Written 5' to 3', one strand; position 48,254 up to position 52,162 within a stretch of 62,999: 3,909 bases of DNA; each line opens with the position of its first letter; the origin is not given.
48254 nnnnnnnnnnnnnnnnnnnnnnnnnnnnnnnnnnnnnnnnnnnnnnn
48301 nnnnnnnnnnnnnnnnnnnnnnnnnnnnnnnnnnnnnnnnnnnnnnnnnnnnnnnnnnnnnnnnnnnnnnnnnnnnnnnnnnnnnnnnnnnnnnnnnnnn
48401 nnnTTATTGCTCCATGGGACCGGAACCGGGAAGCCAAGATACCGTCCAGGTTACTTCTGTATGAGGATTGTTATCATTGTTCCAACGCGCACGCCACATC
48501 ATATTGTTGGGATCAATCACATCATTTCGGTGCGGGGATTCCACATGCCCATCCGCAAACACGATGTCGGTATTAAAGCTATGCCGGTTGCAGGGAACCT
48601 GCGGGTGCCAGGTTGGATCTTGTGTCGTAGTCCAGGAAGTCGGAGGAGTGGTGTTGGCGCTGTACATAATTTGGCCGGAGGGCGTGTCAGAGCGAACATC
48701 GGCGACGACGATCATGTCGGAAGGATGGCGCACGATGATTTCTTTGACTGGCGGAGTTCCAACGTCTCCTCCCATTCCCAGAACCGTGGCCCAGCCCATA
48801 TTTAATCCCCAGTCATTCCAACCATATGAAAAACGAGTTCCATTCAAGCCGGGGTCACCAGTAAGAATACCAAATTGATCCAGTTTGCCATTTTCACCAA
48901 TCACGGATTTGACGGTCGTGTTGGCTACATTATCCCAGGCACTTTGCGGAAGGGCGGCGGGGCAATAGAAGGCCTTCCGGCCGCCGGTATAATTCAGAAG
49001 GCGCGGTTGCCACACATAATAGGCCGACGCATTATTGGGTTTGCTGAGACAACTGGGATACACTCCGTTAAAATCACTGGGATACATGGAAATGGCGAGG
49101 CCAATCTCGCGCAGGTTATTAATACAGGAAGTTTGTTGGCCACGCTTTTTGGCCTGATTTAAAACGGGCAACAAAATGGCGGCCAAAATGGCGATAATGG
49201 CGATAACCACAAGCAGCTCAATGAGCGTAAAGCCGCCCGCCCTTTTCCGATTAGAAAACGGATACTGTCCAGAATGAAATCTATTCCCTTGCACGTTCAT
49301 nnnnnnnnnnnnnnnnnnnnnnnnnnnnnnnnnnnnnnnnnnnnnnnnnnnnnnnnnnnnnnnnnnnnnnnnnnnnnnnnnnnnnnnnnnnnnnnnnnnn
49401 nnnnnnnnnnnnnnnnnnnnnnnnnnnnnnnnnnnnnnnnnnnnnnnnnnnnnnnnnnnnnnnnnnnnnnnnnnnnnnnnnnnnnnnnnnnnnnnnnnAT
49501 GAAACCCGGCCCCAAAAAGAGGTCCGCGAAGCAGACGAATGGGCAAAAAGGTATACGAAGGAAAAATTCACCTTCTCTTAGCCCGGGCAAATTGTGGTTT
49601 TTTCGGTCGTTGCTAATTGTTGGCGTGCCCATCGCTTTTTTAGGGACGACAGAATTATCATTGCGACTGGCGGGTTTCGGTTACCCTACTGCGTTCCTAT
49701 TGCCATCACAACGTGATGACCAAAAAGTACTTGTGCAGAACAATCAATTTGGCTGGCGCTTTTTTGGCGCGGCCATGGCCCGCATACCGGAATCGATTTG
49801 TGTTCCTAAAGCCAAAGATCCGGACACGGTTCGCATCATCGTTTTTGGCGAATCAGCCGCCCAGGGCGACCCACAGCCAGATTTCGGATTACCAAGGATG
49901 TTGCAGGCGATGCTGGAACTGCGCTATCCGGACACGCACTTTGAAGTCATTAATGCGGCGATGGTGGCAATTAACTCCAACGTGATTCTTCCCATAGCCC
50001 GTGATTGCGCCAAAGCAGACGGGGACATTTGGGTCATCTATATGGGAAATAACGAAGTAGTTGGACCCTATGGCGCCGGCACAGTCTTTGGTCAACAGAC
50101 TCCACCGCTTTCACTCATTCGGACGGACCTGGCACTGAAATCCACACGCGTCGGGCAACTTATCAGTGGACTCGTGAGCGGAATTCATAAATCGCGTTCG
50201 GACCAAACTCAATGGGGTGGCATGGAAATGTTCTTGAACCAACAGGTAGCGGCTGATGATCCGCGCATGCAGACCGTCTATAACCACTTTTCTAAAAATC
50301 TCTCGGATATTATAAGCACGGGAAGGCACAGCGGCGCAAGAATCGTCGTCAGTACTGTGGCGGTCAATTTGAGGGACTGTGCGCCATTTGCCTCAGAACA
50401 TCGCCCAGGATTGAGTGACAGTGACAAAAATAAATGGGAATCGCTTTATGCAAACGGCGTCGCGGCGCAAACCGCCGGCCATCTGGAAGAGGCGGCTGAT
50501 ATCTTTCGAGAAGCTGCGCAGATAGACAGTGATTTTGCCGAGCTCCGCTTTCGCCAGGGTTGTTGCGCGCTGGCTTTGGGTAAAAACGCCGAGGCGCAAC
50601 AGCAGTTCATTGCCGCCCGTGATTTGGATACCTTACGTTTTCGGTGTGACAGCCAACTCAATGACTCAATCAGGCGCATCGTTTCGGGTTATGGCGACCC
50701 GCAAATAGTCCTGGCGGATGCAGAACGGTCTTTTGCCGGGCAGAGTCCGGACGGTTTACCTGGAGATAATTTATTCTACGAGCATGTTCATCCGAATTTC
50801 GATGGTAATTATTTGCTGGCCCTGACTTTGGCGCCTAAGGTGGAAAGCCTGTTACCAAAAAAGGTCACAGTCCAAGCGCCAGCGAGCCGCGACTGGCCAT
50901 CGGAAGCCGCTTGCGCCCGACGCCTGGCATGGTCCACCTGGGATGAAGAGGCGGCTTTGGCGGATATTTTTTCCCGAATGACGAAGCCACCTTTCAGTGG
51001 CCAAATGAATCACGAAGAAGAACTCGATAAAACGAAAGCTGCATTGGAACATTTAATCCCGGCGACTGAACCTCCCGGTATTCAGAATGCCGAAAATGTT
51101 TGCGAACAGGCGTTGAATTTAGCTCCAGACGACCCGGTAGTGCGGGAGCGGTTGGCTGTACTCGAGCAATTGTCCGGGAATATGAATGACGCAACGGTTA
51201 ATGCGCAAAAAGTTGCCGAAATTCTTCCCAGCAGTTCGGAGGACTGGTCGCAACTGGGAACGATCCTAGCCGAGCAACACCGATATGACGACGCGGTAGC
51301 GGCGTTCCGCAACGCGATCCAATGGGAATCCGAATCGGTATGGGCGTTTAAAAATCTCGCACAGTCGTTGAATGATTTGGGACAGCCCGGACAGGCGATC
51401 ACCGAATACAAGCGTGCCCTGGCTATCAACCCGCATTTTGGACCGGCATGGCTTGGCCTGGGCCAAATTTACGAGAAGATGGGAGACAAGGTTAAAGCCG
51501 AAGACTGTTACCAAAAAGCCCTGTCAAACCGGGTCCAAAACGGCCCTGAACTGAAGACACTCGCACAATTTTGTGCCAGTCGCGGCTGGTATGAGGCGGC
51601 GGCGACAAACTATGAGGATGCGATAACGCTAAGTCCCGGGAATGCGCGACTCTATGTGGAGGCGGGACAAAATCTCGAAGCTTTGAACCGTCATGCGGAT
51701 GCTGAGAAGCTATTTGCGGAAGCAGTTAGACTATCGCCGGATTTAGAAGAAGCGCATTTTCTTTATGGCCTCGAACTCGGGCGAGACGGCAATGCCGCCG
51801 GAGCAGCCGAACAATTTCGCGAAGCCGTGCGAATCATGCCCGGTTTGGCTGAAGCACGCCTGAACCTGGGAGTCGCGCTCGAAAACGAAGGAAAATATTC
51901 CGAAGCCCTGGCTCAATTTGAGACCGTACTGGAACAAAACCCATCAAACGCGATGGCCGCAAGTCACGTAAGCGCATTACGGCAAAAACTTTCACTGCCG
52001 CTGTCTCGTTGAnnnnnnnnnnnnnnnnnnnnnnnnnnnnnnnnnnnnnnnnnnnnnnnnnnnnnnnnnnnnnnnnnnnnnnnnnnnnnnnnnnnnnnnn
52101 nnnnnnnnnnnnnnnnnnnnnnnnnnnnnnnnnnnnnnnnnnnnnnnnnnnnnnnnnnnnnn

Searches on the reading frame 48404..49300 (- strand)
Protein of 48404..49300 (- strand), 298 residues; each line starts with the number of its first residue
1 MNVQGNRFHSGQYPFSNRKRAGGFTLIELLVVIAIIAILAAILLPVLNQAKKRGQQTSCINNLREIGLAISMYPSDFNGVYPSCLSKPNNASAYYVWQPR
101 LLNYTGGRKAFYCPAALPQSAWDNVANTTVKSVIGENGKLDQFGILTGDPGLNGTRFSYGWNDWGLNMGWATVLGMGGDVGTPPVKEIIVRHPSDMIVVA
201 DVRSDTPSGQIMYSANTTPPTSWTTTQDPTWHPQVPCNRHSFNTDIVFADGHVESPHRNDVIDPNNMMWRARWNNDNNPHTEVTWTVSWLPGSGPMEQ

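Call 16: search_protein_families(library=pfam, proteins=[window:48404-49300:-], max_evalue=0.001)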
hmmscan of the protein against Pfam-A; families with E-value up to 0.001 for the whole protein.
window:48404-49300:- (298 aa): 2 families
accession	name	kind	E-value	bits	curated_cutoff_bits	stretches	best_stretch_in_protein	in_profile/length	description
PF07963.17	N_methyl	-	5.7e-09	35.6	21.2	1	18-44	1-27/27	Prokaryotic N-terminal methylation motif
PF07596.16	SBP_bac_10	-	6.5e-05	23.5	23.3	1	56-93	9-46/268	Protein of unknown function (DUF1559)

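Call 51: search_protein_families(library=ncbifam, proteins=[window:48407-49150:-], max_evalue=10)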
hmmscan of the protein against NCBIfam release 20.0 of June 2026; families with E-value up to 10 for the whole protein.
window:48407-49150:- (248 aa): 0 families

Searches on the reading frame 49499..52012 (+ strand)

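Call 16: search_protein_families(library=pfam, proteins=[window:49499-52012:+], max_evalue=0.001)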
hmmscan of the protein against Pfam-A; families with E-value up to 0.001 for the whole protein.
window:49499-52012:+ (837 aa): 20 families
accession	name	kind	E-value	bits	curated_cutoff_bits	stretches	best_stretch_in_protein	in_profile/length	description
PF07719.23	TPR_2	-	2.1e-41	137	27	2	784-817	1-34/34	Tetratricopeptide repeat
PF14559.12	TPR_19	-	1.2e-34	118.9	25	4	627-688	4-64/68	Tetratricopeptide repeat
PF00515.34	TPR_1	-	3e-34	115.9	27.8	3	650-676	3-29/34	Tetratricopeptide repeat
PF13181.12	TPR_8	-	1.6e-30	103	25.7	1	650-676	3-29/34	Tetratricopeptide repeat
PF13414.12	TPR_11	-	2.2e-27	94.9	26.8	1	624-662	4-42/42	TPR repeat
PF13428.12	TPR_14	-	6.7e-25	85.5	23.5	1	615-657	2-44/44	Tetratricopeptide repeat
PF13431.12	TPR_17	-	2.4e-24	84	24.4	1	637-668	2-33/34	Tetratricopeptide repeat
PF13432.12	TPR_16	-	5.9e-23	81.4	32.7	3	757-818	4-65/65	Tetratricopeptide repeat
PF13424.12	TPR_12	-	2.1e-16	60.3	30.1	2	616-677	5-74/77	Tetratricopeptide repeat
PF13176.12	TPR_7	-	7.9e-14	51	27.9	0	650-677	1-30/36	Tetratricopeptide repeat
PF24575.1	TPR_Slam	-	2.5e-12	47.6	35.2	0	316-370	50-104/104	Surface lipoprotein assembly modifier, N-terminal TPR repeats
PF13371.12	TPR_9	-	1e-09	38.7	35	0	777-821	22-66/73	Tetratricopeptide repeat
PF23914.1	TPR_CcmH_CycH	-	1.1e-09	38.8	42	0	626-715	62-154/158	Cytochrome c-type biogenesis protein H TPR domain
PF13174.12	TPR_6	-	6.7e-09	36.3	26.3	0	785-816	1-32/33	Tetratricopeptide repeat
PF12895.13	ANAPC3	-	6.3e-07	30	27.2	0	561-639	4-81/82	Anaphase-promoting complex, cyclosome, subunit 3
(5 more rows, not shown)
